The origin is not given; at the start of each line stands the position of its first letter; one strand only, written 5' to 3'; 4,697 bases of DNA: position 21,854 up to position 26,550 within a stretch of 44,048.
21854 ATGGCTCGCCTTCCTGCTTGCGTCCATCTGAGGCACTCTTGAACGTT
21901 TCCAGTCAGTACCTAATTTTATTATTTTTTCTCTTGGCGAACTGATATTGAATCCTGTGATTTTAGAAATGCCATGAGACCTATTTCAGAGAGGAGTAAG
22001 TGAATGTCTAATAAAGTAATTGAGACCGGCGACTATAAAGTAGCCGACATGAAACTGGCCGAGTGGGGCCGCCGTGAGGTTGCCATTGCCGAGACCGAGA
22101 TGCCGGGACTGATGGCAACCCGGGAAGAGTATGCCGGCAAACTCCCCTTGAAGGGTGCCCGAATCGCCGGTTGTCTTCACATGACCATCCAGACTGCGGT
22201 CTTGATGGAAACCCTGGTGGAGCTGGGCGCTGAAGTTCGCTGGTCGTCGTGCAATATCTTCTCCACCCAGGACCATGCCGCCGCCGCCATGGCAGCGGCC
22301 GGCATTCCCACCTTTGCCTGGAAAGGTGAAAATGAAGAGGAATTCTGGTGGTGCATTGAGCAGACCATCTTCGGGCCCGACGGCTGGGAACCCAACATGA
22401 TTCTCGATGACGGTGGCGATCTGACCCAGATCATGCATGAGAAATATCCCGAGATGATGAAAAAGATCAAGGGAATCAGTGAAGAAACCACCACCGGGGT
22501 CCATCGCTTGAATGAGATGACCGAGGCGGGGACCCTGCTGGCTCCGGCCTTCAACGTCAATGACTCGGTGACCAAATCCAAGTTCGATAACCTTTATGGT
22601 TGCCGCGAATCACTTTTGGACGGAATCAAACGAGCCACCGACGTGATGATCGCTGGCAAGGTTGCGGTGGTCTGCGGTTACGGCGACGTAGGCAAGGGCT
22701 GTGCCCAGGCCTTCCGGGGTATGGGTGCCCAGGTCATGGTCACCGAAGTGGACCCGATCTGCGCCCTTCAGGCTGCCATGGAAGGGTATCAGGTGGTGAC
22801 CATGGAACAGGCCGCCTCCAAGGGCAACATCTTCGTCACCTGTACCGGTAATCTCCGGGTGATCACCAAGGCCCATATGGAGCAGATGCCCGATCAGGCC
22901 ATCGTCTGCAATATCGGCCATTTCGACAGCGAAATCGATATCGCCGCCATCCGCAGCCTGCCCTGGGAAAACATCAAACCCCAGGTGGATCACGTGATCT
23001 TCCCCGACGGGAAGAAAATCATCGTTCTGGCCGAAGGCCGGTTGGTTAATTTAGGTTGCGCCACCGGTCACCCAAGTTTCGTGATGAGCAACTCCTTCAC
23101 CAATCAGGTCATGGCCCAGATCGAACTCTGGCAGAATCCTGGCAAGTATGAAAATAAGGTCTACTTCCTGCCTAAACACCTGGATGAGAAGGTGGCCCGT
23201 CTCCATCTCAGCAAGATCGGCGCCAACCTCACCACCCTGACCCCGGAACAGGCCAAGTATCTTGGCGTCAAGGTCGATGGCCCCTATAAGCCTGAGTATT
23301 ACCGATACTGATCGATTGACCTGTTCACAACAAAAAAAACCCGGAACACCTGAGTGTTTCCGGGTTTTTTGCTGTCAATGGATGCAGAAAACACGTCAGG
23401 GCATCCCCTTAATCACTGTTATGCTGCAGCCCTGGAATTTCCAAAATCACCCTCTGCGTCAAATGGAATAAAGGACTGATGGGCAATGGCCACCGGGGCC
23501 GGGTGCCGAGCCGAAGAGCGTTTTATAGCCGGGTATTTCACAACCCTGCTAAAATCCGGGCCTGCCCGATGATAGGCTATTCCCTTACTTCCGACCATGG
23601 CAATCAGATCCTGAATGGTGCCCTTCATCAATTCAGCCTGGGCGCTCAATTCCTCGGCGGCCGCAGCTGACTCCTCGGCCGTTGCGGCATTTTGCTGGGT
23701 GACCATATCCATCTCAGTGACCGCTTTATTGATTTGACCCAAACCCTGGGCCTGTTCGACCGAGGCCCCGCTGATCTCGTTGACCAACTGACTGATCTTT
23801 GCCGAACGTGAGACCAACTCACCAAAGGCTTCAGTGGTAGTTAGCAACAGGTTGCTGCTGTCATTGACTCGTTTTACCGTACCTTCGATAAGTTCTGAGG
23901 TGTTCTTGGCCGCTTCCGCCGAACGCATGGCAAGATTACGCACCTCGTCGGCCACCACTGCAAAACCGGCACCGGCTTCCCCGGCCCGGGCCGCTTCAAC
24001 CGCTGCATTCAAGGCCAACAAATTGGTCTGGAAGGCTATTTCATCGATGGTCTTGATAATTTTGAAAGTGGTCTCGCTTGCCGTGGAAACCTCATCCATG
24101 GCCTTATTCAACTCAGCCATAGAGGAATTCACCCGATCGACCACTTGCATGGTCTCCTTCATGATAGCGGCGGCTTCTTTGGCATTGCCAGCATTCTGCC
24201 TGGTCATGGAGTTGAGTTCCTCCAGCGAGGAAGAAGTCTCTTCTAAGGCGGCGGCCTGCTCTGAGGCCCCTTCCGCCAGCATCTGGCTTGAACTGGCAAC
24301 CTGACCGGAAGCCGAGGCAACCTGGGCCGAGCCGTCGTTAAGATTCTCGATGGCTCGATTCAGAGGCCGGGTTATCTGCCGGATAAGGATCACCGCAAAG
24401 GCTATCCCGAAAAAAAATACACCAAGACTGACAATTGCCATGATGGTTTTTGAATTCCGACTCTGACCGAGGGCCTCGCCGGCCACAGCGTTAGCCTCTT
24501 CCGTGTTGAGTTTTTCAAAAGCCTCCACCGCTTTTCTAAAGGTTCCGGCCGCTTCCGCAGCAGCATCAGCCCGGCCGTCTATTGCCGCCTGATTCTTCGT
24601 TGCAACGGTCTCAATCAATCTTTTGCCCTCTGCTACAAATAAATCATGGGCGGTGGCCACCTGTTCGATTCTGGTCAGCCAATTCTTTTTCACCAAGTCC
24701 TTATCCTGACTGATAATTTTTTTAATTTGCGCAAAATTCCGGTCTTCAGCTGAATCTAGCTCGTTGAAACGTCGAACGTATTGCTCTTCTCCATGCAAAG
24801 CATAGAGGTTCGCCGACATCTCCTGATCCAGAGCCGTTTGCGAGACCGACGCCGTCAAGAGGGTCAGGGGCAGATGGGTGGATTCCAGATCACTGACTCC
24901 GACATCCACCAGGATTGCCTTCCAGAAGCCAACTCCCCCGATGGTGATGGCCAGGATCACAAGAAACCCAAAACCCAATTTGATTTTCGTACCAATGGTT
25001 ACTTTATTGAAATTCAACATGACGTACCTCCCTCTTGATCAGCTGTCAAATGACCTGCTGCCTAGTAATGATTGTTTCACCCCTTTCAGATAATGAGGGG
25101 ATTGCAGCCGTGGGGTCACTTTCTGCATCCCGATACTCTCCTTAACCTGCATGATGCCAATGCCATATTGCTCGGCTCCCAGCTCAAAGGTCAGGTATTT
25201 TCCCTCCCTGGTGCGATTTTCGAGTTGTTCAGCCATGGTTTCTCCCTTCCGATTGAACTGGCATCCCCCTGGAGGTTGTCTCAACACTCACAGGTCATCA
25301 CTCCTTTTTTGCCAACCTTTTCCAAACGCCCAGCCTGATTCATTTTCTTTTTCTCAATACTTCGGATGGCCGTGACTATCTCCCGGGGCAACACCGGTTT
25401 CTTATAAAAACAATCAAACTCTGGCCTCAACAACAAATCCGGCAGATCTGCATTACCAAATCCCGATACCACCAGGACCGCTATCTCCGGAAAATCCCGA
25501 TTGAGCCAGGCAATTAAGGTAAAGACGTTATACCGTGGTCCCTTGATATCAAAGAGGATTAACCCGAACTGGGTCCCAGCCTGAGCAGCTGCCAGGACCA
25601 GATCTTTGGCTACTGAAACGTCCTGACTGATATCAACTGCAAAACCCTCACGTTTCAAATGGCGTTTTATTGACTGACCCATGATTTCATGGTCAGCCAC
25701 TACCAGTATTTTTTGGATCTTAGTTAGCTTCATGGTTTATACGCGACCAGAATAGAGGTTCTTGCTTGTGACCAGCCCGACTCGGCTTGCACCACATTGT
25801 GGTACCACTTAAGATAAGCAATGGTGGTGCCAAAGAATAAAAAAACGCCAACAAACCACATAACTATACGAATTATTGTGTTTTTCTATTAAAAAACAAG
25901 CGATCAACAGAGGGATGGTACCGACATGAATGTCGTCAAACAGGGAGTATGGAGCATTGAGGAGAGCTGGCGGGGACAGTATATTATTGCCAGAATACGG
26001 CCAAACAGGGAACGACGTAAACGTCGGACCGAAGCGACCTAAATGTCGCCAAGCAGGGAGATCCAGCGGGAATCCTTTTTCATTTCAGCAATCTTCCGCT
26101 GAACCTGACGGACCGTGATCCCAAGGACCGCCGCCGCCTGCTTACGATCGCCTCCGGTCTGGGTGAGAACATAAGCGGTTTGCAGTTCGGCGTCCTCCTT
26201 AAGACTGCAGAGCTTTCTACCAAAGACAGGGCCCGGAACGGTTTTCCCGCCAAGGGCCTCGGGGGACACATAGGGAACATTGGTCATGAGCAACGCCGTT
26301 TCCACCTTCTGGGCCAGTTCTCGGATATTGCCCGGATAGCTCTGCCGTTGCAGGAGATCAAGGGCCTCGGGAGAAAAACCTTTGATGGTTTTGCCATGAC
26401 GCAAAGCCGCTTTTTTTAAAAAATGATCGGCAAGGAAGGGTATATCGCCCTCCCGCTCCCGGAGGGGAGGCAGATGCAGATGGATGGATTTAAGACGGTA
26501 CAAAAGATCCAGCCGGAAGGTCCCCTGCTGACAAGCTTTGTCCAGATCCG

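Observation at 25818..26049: σ54 promoter with three CGACA-N-TGTCG upstream sites placed between an NtrC-type two-component pair and a CheY/CheW-remnant/MCP operon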

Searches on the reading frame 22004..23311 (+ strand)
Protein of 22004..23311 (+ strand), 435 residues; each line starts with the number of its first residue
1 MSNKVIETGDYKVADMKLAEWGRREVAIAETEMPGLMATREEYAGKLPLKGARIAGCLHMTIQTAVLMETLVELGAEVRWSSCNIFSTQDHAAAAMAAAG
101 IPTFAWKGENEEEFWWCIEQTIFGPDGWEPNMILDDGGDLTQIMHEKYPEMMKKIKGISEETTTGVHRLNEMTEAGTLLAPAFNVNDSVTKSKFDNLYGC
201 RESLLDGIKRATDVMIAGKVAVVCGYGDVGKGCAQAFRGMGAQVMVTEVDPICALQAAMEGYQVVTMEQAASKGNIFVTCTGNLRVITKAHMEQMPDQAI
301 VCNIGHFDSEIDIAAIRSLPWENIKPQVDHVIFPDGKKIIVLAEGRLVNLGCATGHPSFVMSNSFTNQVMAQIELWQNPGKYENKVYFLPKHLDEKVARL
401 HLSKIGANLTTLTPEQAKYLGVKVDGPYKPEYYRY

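Call 7: search_protein_families(library=pfam, proteins=[window:22004-23311:+])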
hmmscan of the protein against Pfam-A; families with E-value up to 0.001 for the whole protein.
window:22004-23311:+ (435 aa): 5 families
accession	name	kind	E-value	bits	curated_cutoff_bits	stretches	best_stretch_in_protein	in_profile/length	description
PF05221.23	AdoHcyase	-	1.2e-139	465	25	2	10-146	1-138/299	S-adenosyl-L-homocysteine hydrolase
PF00670.27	AdoHcyase_NAD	-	2.2e-82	275.4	27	1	196-355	1-162/162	S-adenosyl-L-homocysteine hydrolase, NAD binding domain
PF02826.25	2-Hacid_dh_C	-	5.1e-07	29.7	25.1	1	215-305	33-127/178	D-isomer specific 2-hydroxyacid dehydrogenase, NAD binding domain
PF07991.19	KARI_N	-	0.00036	20.6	20.6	1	216-278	2-65/165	Acetohydroxy acid isomeroreductase, NADPH-binding domain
PF02254.24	TrkA_N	-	0.0007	20.3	23.8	0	222-267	2-47/116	TrkA-N domain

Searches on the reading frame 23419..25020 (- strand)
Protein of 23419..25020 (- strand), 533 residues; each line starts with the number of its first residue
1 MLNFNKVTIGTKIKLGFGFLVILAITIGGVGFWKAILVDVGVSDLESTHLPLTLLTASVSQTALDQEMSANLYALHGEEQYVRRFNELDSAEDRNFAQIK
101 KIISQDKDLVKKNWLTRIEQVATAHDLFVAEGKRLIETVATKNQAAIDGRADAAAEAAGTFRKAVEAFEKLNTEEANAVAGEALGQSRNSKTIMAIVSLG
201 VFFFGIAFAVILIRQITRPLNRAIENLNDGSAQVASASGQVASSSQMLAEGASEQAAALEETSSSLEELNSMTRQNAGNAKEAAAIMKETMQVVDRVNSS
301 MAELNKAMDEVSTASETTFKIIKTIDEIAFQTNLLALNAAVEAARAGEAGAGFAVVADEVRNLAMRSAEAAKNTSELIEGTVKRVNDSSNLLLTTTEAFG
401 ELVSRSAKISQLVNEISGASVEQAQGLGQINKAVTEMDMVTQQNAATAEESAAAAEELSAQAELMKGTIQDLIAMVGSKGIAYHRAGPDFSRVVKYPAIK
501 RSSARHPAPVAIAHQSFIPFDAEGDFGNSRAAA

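Call 7: search_protein_families(library=pfam, proteins=[window:23419-25020:-])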
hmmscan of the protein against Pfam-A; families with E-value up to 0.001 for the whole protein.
window:23419-25020:- (533 aa): 4 families
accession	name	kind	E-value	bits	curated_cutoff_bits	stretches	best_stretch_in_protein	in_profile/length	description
PF00015.26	MCPsignal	-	1.3e-42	146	34.6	1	293-441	10-172/172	Methyl-accepting chemotaxis protein (MCP) signalling domain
PF12729.13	4HB_MCP_1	-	1.3e-07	31.7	27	1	7-179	2-173/181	Four helix bundle sensory module for signal transduction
PF05227.19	CHASE3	-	9.1e-05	22.8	28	1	57-172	16-128/138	CHASE3 domain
PF06103.16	DUF948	-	0.00019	22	37.2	0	269-318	35-84/89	Bacterial protein of unknown function (DUF948)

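Call 41: search_protein_families(library=ncbifam, proteins=[window:23419-25020:-], max_evalue=0.00001)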
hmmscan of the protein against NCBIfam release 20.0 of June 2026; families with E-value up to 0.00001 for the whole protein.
window:23419-25020:- (533 aa): 7 families
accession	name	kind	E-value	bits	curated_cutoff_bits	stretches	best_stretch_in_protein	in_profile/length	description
NF041847.1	transduc_aer2_vibrio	equivalog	6.9e-61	206.5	1200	1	222-462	502-742/804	aerotaxis transducer Aer2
NF047851.1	MCPCitTducer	equivalog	2.1e-57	195.4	900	1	214-468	256-510/553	methyl-accepting chemotaxis citrate transducer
NF011622.0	PRK15048.1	equivalog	6.4e-56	190.6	900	1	214-467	255-508/553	methyl-accepting chemotaxis protein II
NF011615.0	PRK15041.1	equivalog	2.2e-55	188.4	947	1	214-465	257-508/554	methyl-accepting chemotaxis protein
NF007309.0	PRK09793.1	equivalog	1e-53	183.2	903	1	215-467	254-506/533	methyl-accepting chemotaxis protein IV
NF050802.1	AspChtxCcaA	equivalog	1.4e-23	83.2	1300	1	270-395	525-649/700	aspartate chemotaxis receptor CcaA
NF058645.1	MCPCtpMPsAe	equivalog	3.2e-20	72.4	900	1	207-461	277-517/558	methyl-accepting chemotaxis protein CtpM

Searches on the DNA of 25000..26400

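Call 55: search_rna_families(source=window, start=25000, end=26400, threshold=evalue, max_evalue=1)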
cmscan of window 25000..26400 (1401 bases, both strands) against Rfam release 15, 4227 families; matches with E-value up to 1: 0.
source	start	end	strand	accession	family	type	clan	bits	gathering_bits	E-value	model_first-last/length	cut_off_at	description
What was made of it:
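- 25734..25806 (-): Predicted 5' untranslated leader of about 73 nt. It is longer than in the closest relatives and has no obvious ribosome-binding site. No Rfam match (call 55).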

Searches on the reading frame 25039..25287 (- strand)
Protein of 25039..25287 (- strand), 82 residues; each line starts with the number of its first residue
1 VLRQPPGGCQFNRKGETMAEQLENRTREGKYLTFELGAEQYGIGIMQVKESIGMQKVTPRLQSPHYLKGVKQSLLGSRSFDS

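Call 7: search_protein_families(library=pfam, proteins=[window:25039-25287:-])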
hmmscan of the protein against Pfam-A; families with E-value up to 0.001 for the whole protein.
window:25039-25287:- (82 aa): 1 family
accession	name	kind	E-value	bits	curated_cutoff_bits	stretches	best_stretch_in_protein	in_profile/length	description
PF01584.24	CheW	-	7e-08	32.6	23.5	1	30-70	1-41/138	CheW-like domain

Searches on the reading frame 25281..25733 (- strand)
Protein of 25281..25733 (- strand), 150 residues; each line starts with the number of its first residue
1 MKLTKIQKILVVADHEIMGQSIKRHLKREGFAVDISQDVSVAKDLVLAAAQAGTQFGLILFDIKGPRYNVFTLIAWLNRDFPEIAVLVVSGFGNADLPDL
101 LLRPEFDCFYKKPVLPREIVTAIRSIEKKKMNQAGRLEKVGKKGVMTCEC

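Call 7: search_protein_families(library=pfam, proteins=[window:25281-25733:-])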
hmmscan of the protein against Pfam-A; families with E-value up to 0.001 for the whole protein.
window:25281-25733:- (150 aa): 1 family
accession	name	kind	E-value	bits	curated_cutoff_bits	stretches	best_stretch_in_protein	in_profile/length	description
PF00072.30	Response_reg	-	2.8e-09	37.6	30.2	1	9-124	1-111/111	Response regulator receiver domain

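Call 41: search_protein_families(library=ncbifam, proteins=[window:25281-25733:-], max_evalue=0.00001)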
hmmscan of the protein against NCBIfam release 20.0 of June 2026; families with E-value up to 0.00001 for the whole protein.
window:25281-25733:- (150 aa): 8 families
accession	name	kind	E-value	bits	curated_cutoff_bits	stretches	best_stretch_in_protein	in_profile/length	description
NF012227.0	AdeR_RR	equivalog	8.2e-07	28.7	340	1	7-131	12-130/239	efflux system response regulator transcription factor AdeR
NF041734.1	resp_reg_RppA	equivalog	2.5e-06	27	250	1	8-133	2-124/229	two-component system response regulator RppA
NF012023.0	PRK15479.1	equivalog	4.9e-06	26.2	337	1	8-141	2-130/224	transcriptional regulator TctD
NF006900.1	PRK09390.1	equivalog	5.1e-06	26.2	255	1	6-134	4-127/203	response regulator FixJ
NF007005.1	PRK09468.1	equivalog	5.7e-06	25.9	331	1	6-133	3-125/237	osmolarity response regulator transcription factor OmpR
NF008296.0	PRK11083.1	equivalog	6.2e-06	25.8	273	1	7-134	4-125/228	two-component system response regulator CreB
NF047785.1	respo_reg_MadR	equivalog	6.6e-06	25.6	300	1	8-129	2-123/209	MadR family response regulator transcription factor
NF047793.1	ResRegPgtA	equivalog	9e-06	24.7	650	0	3-127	2-121/414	two-component system response regulator PgtA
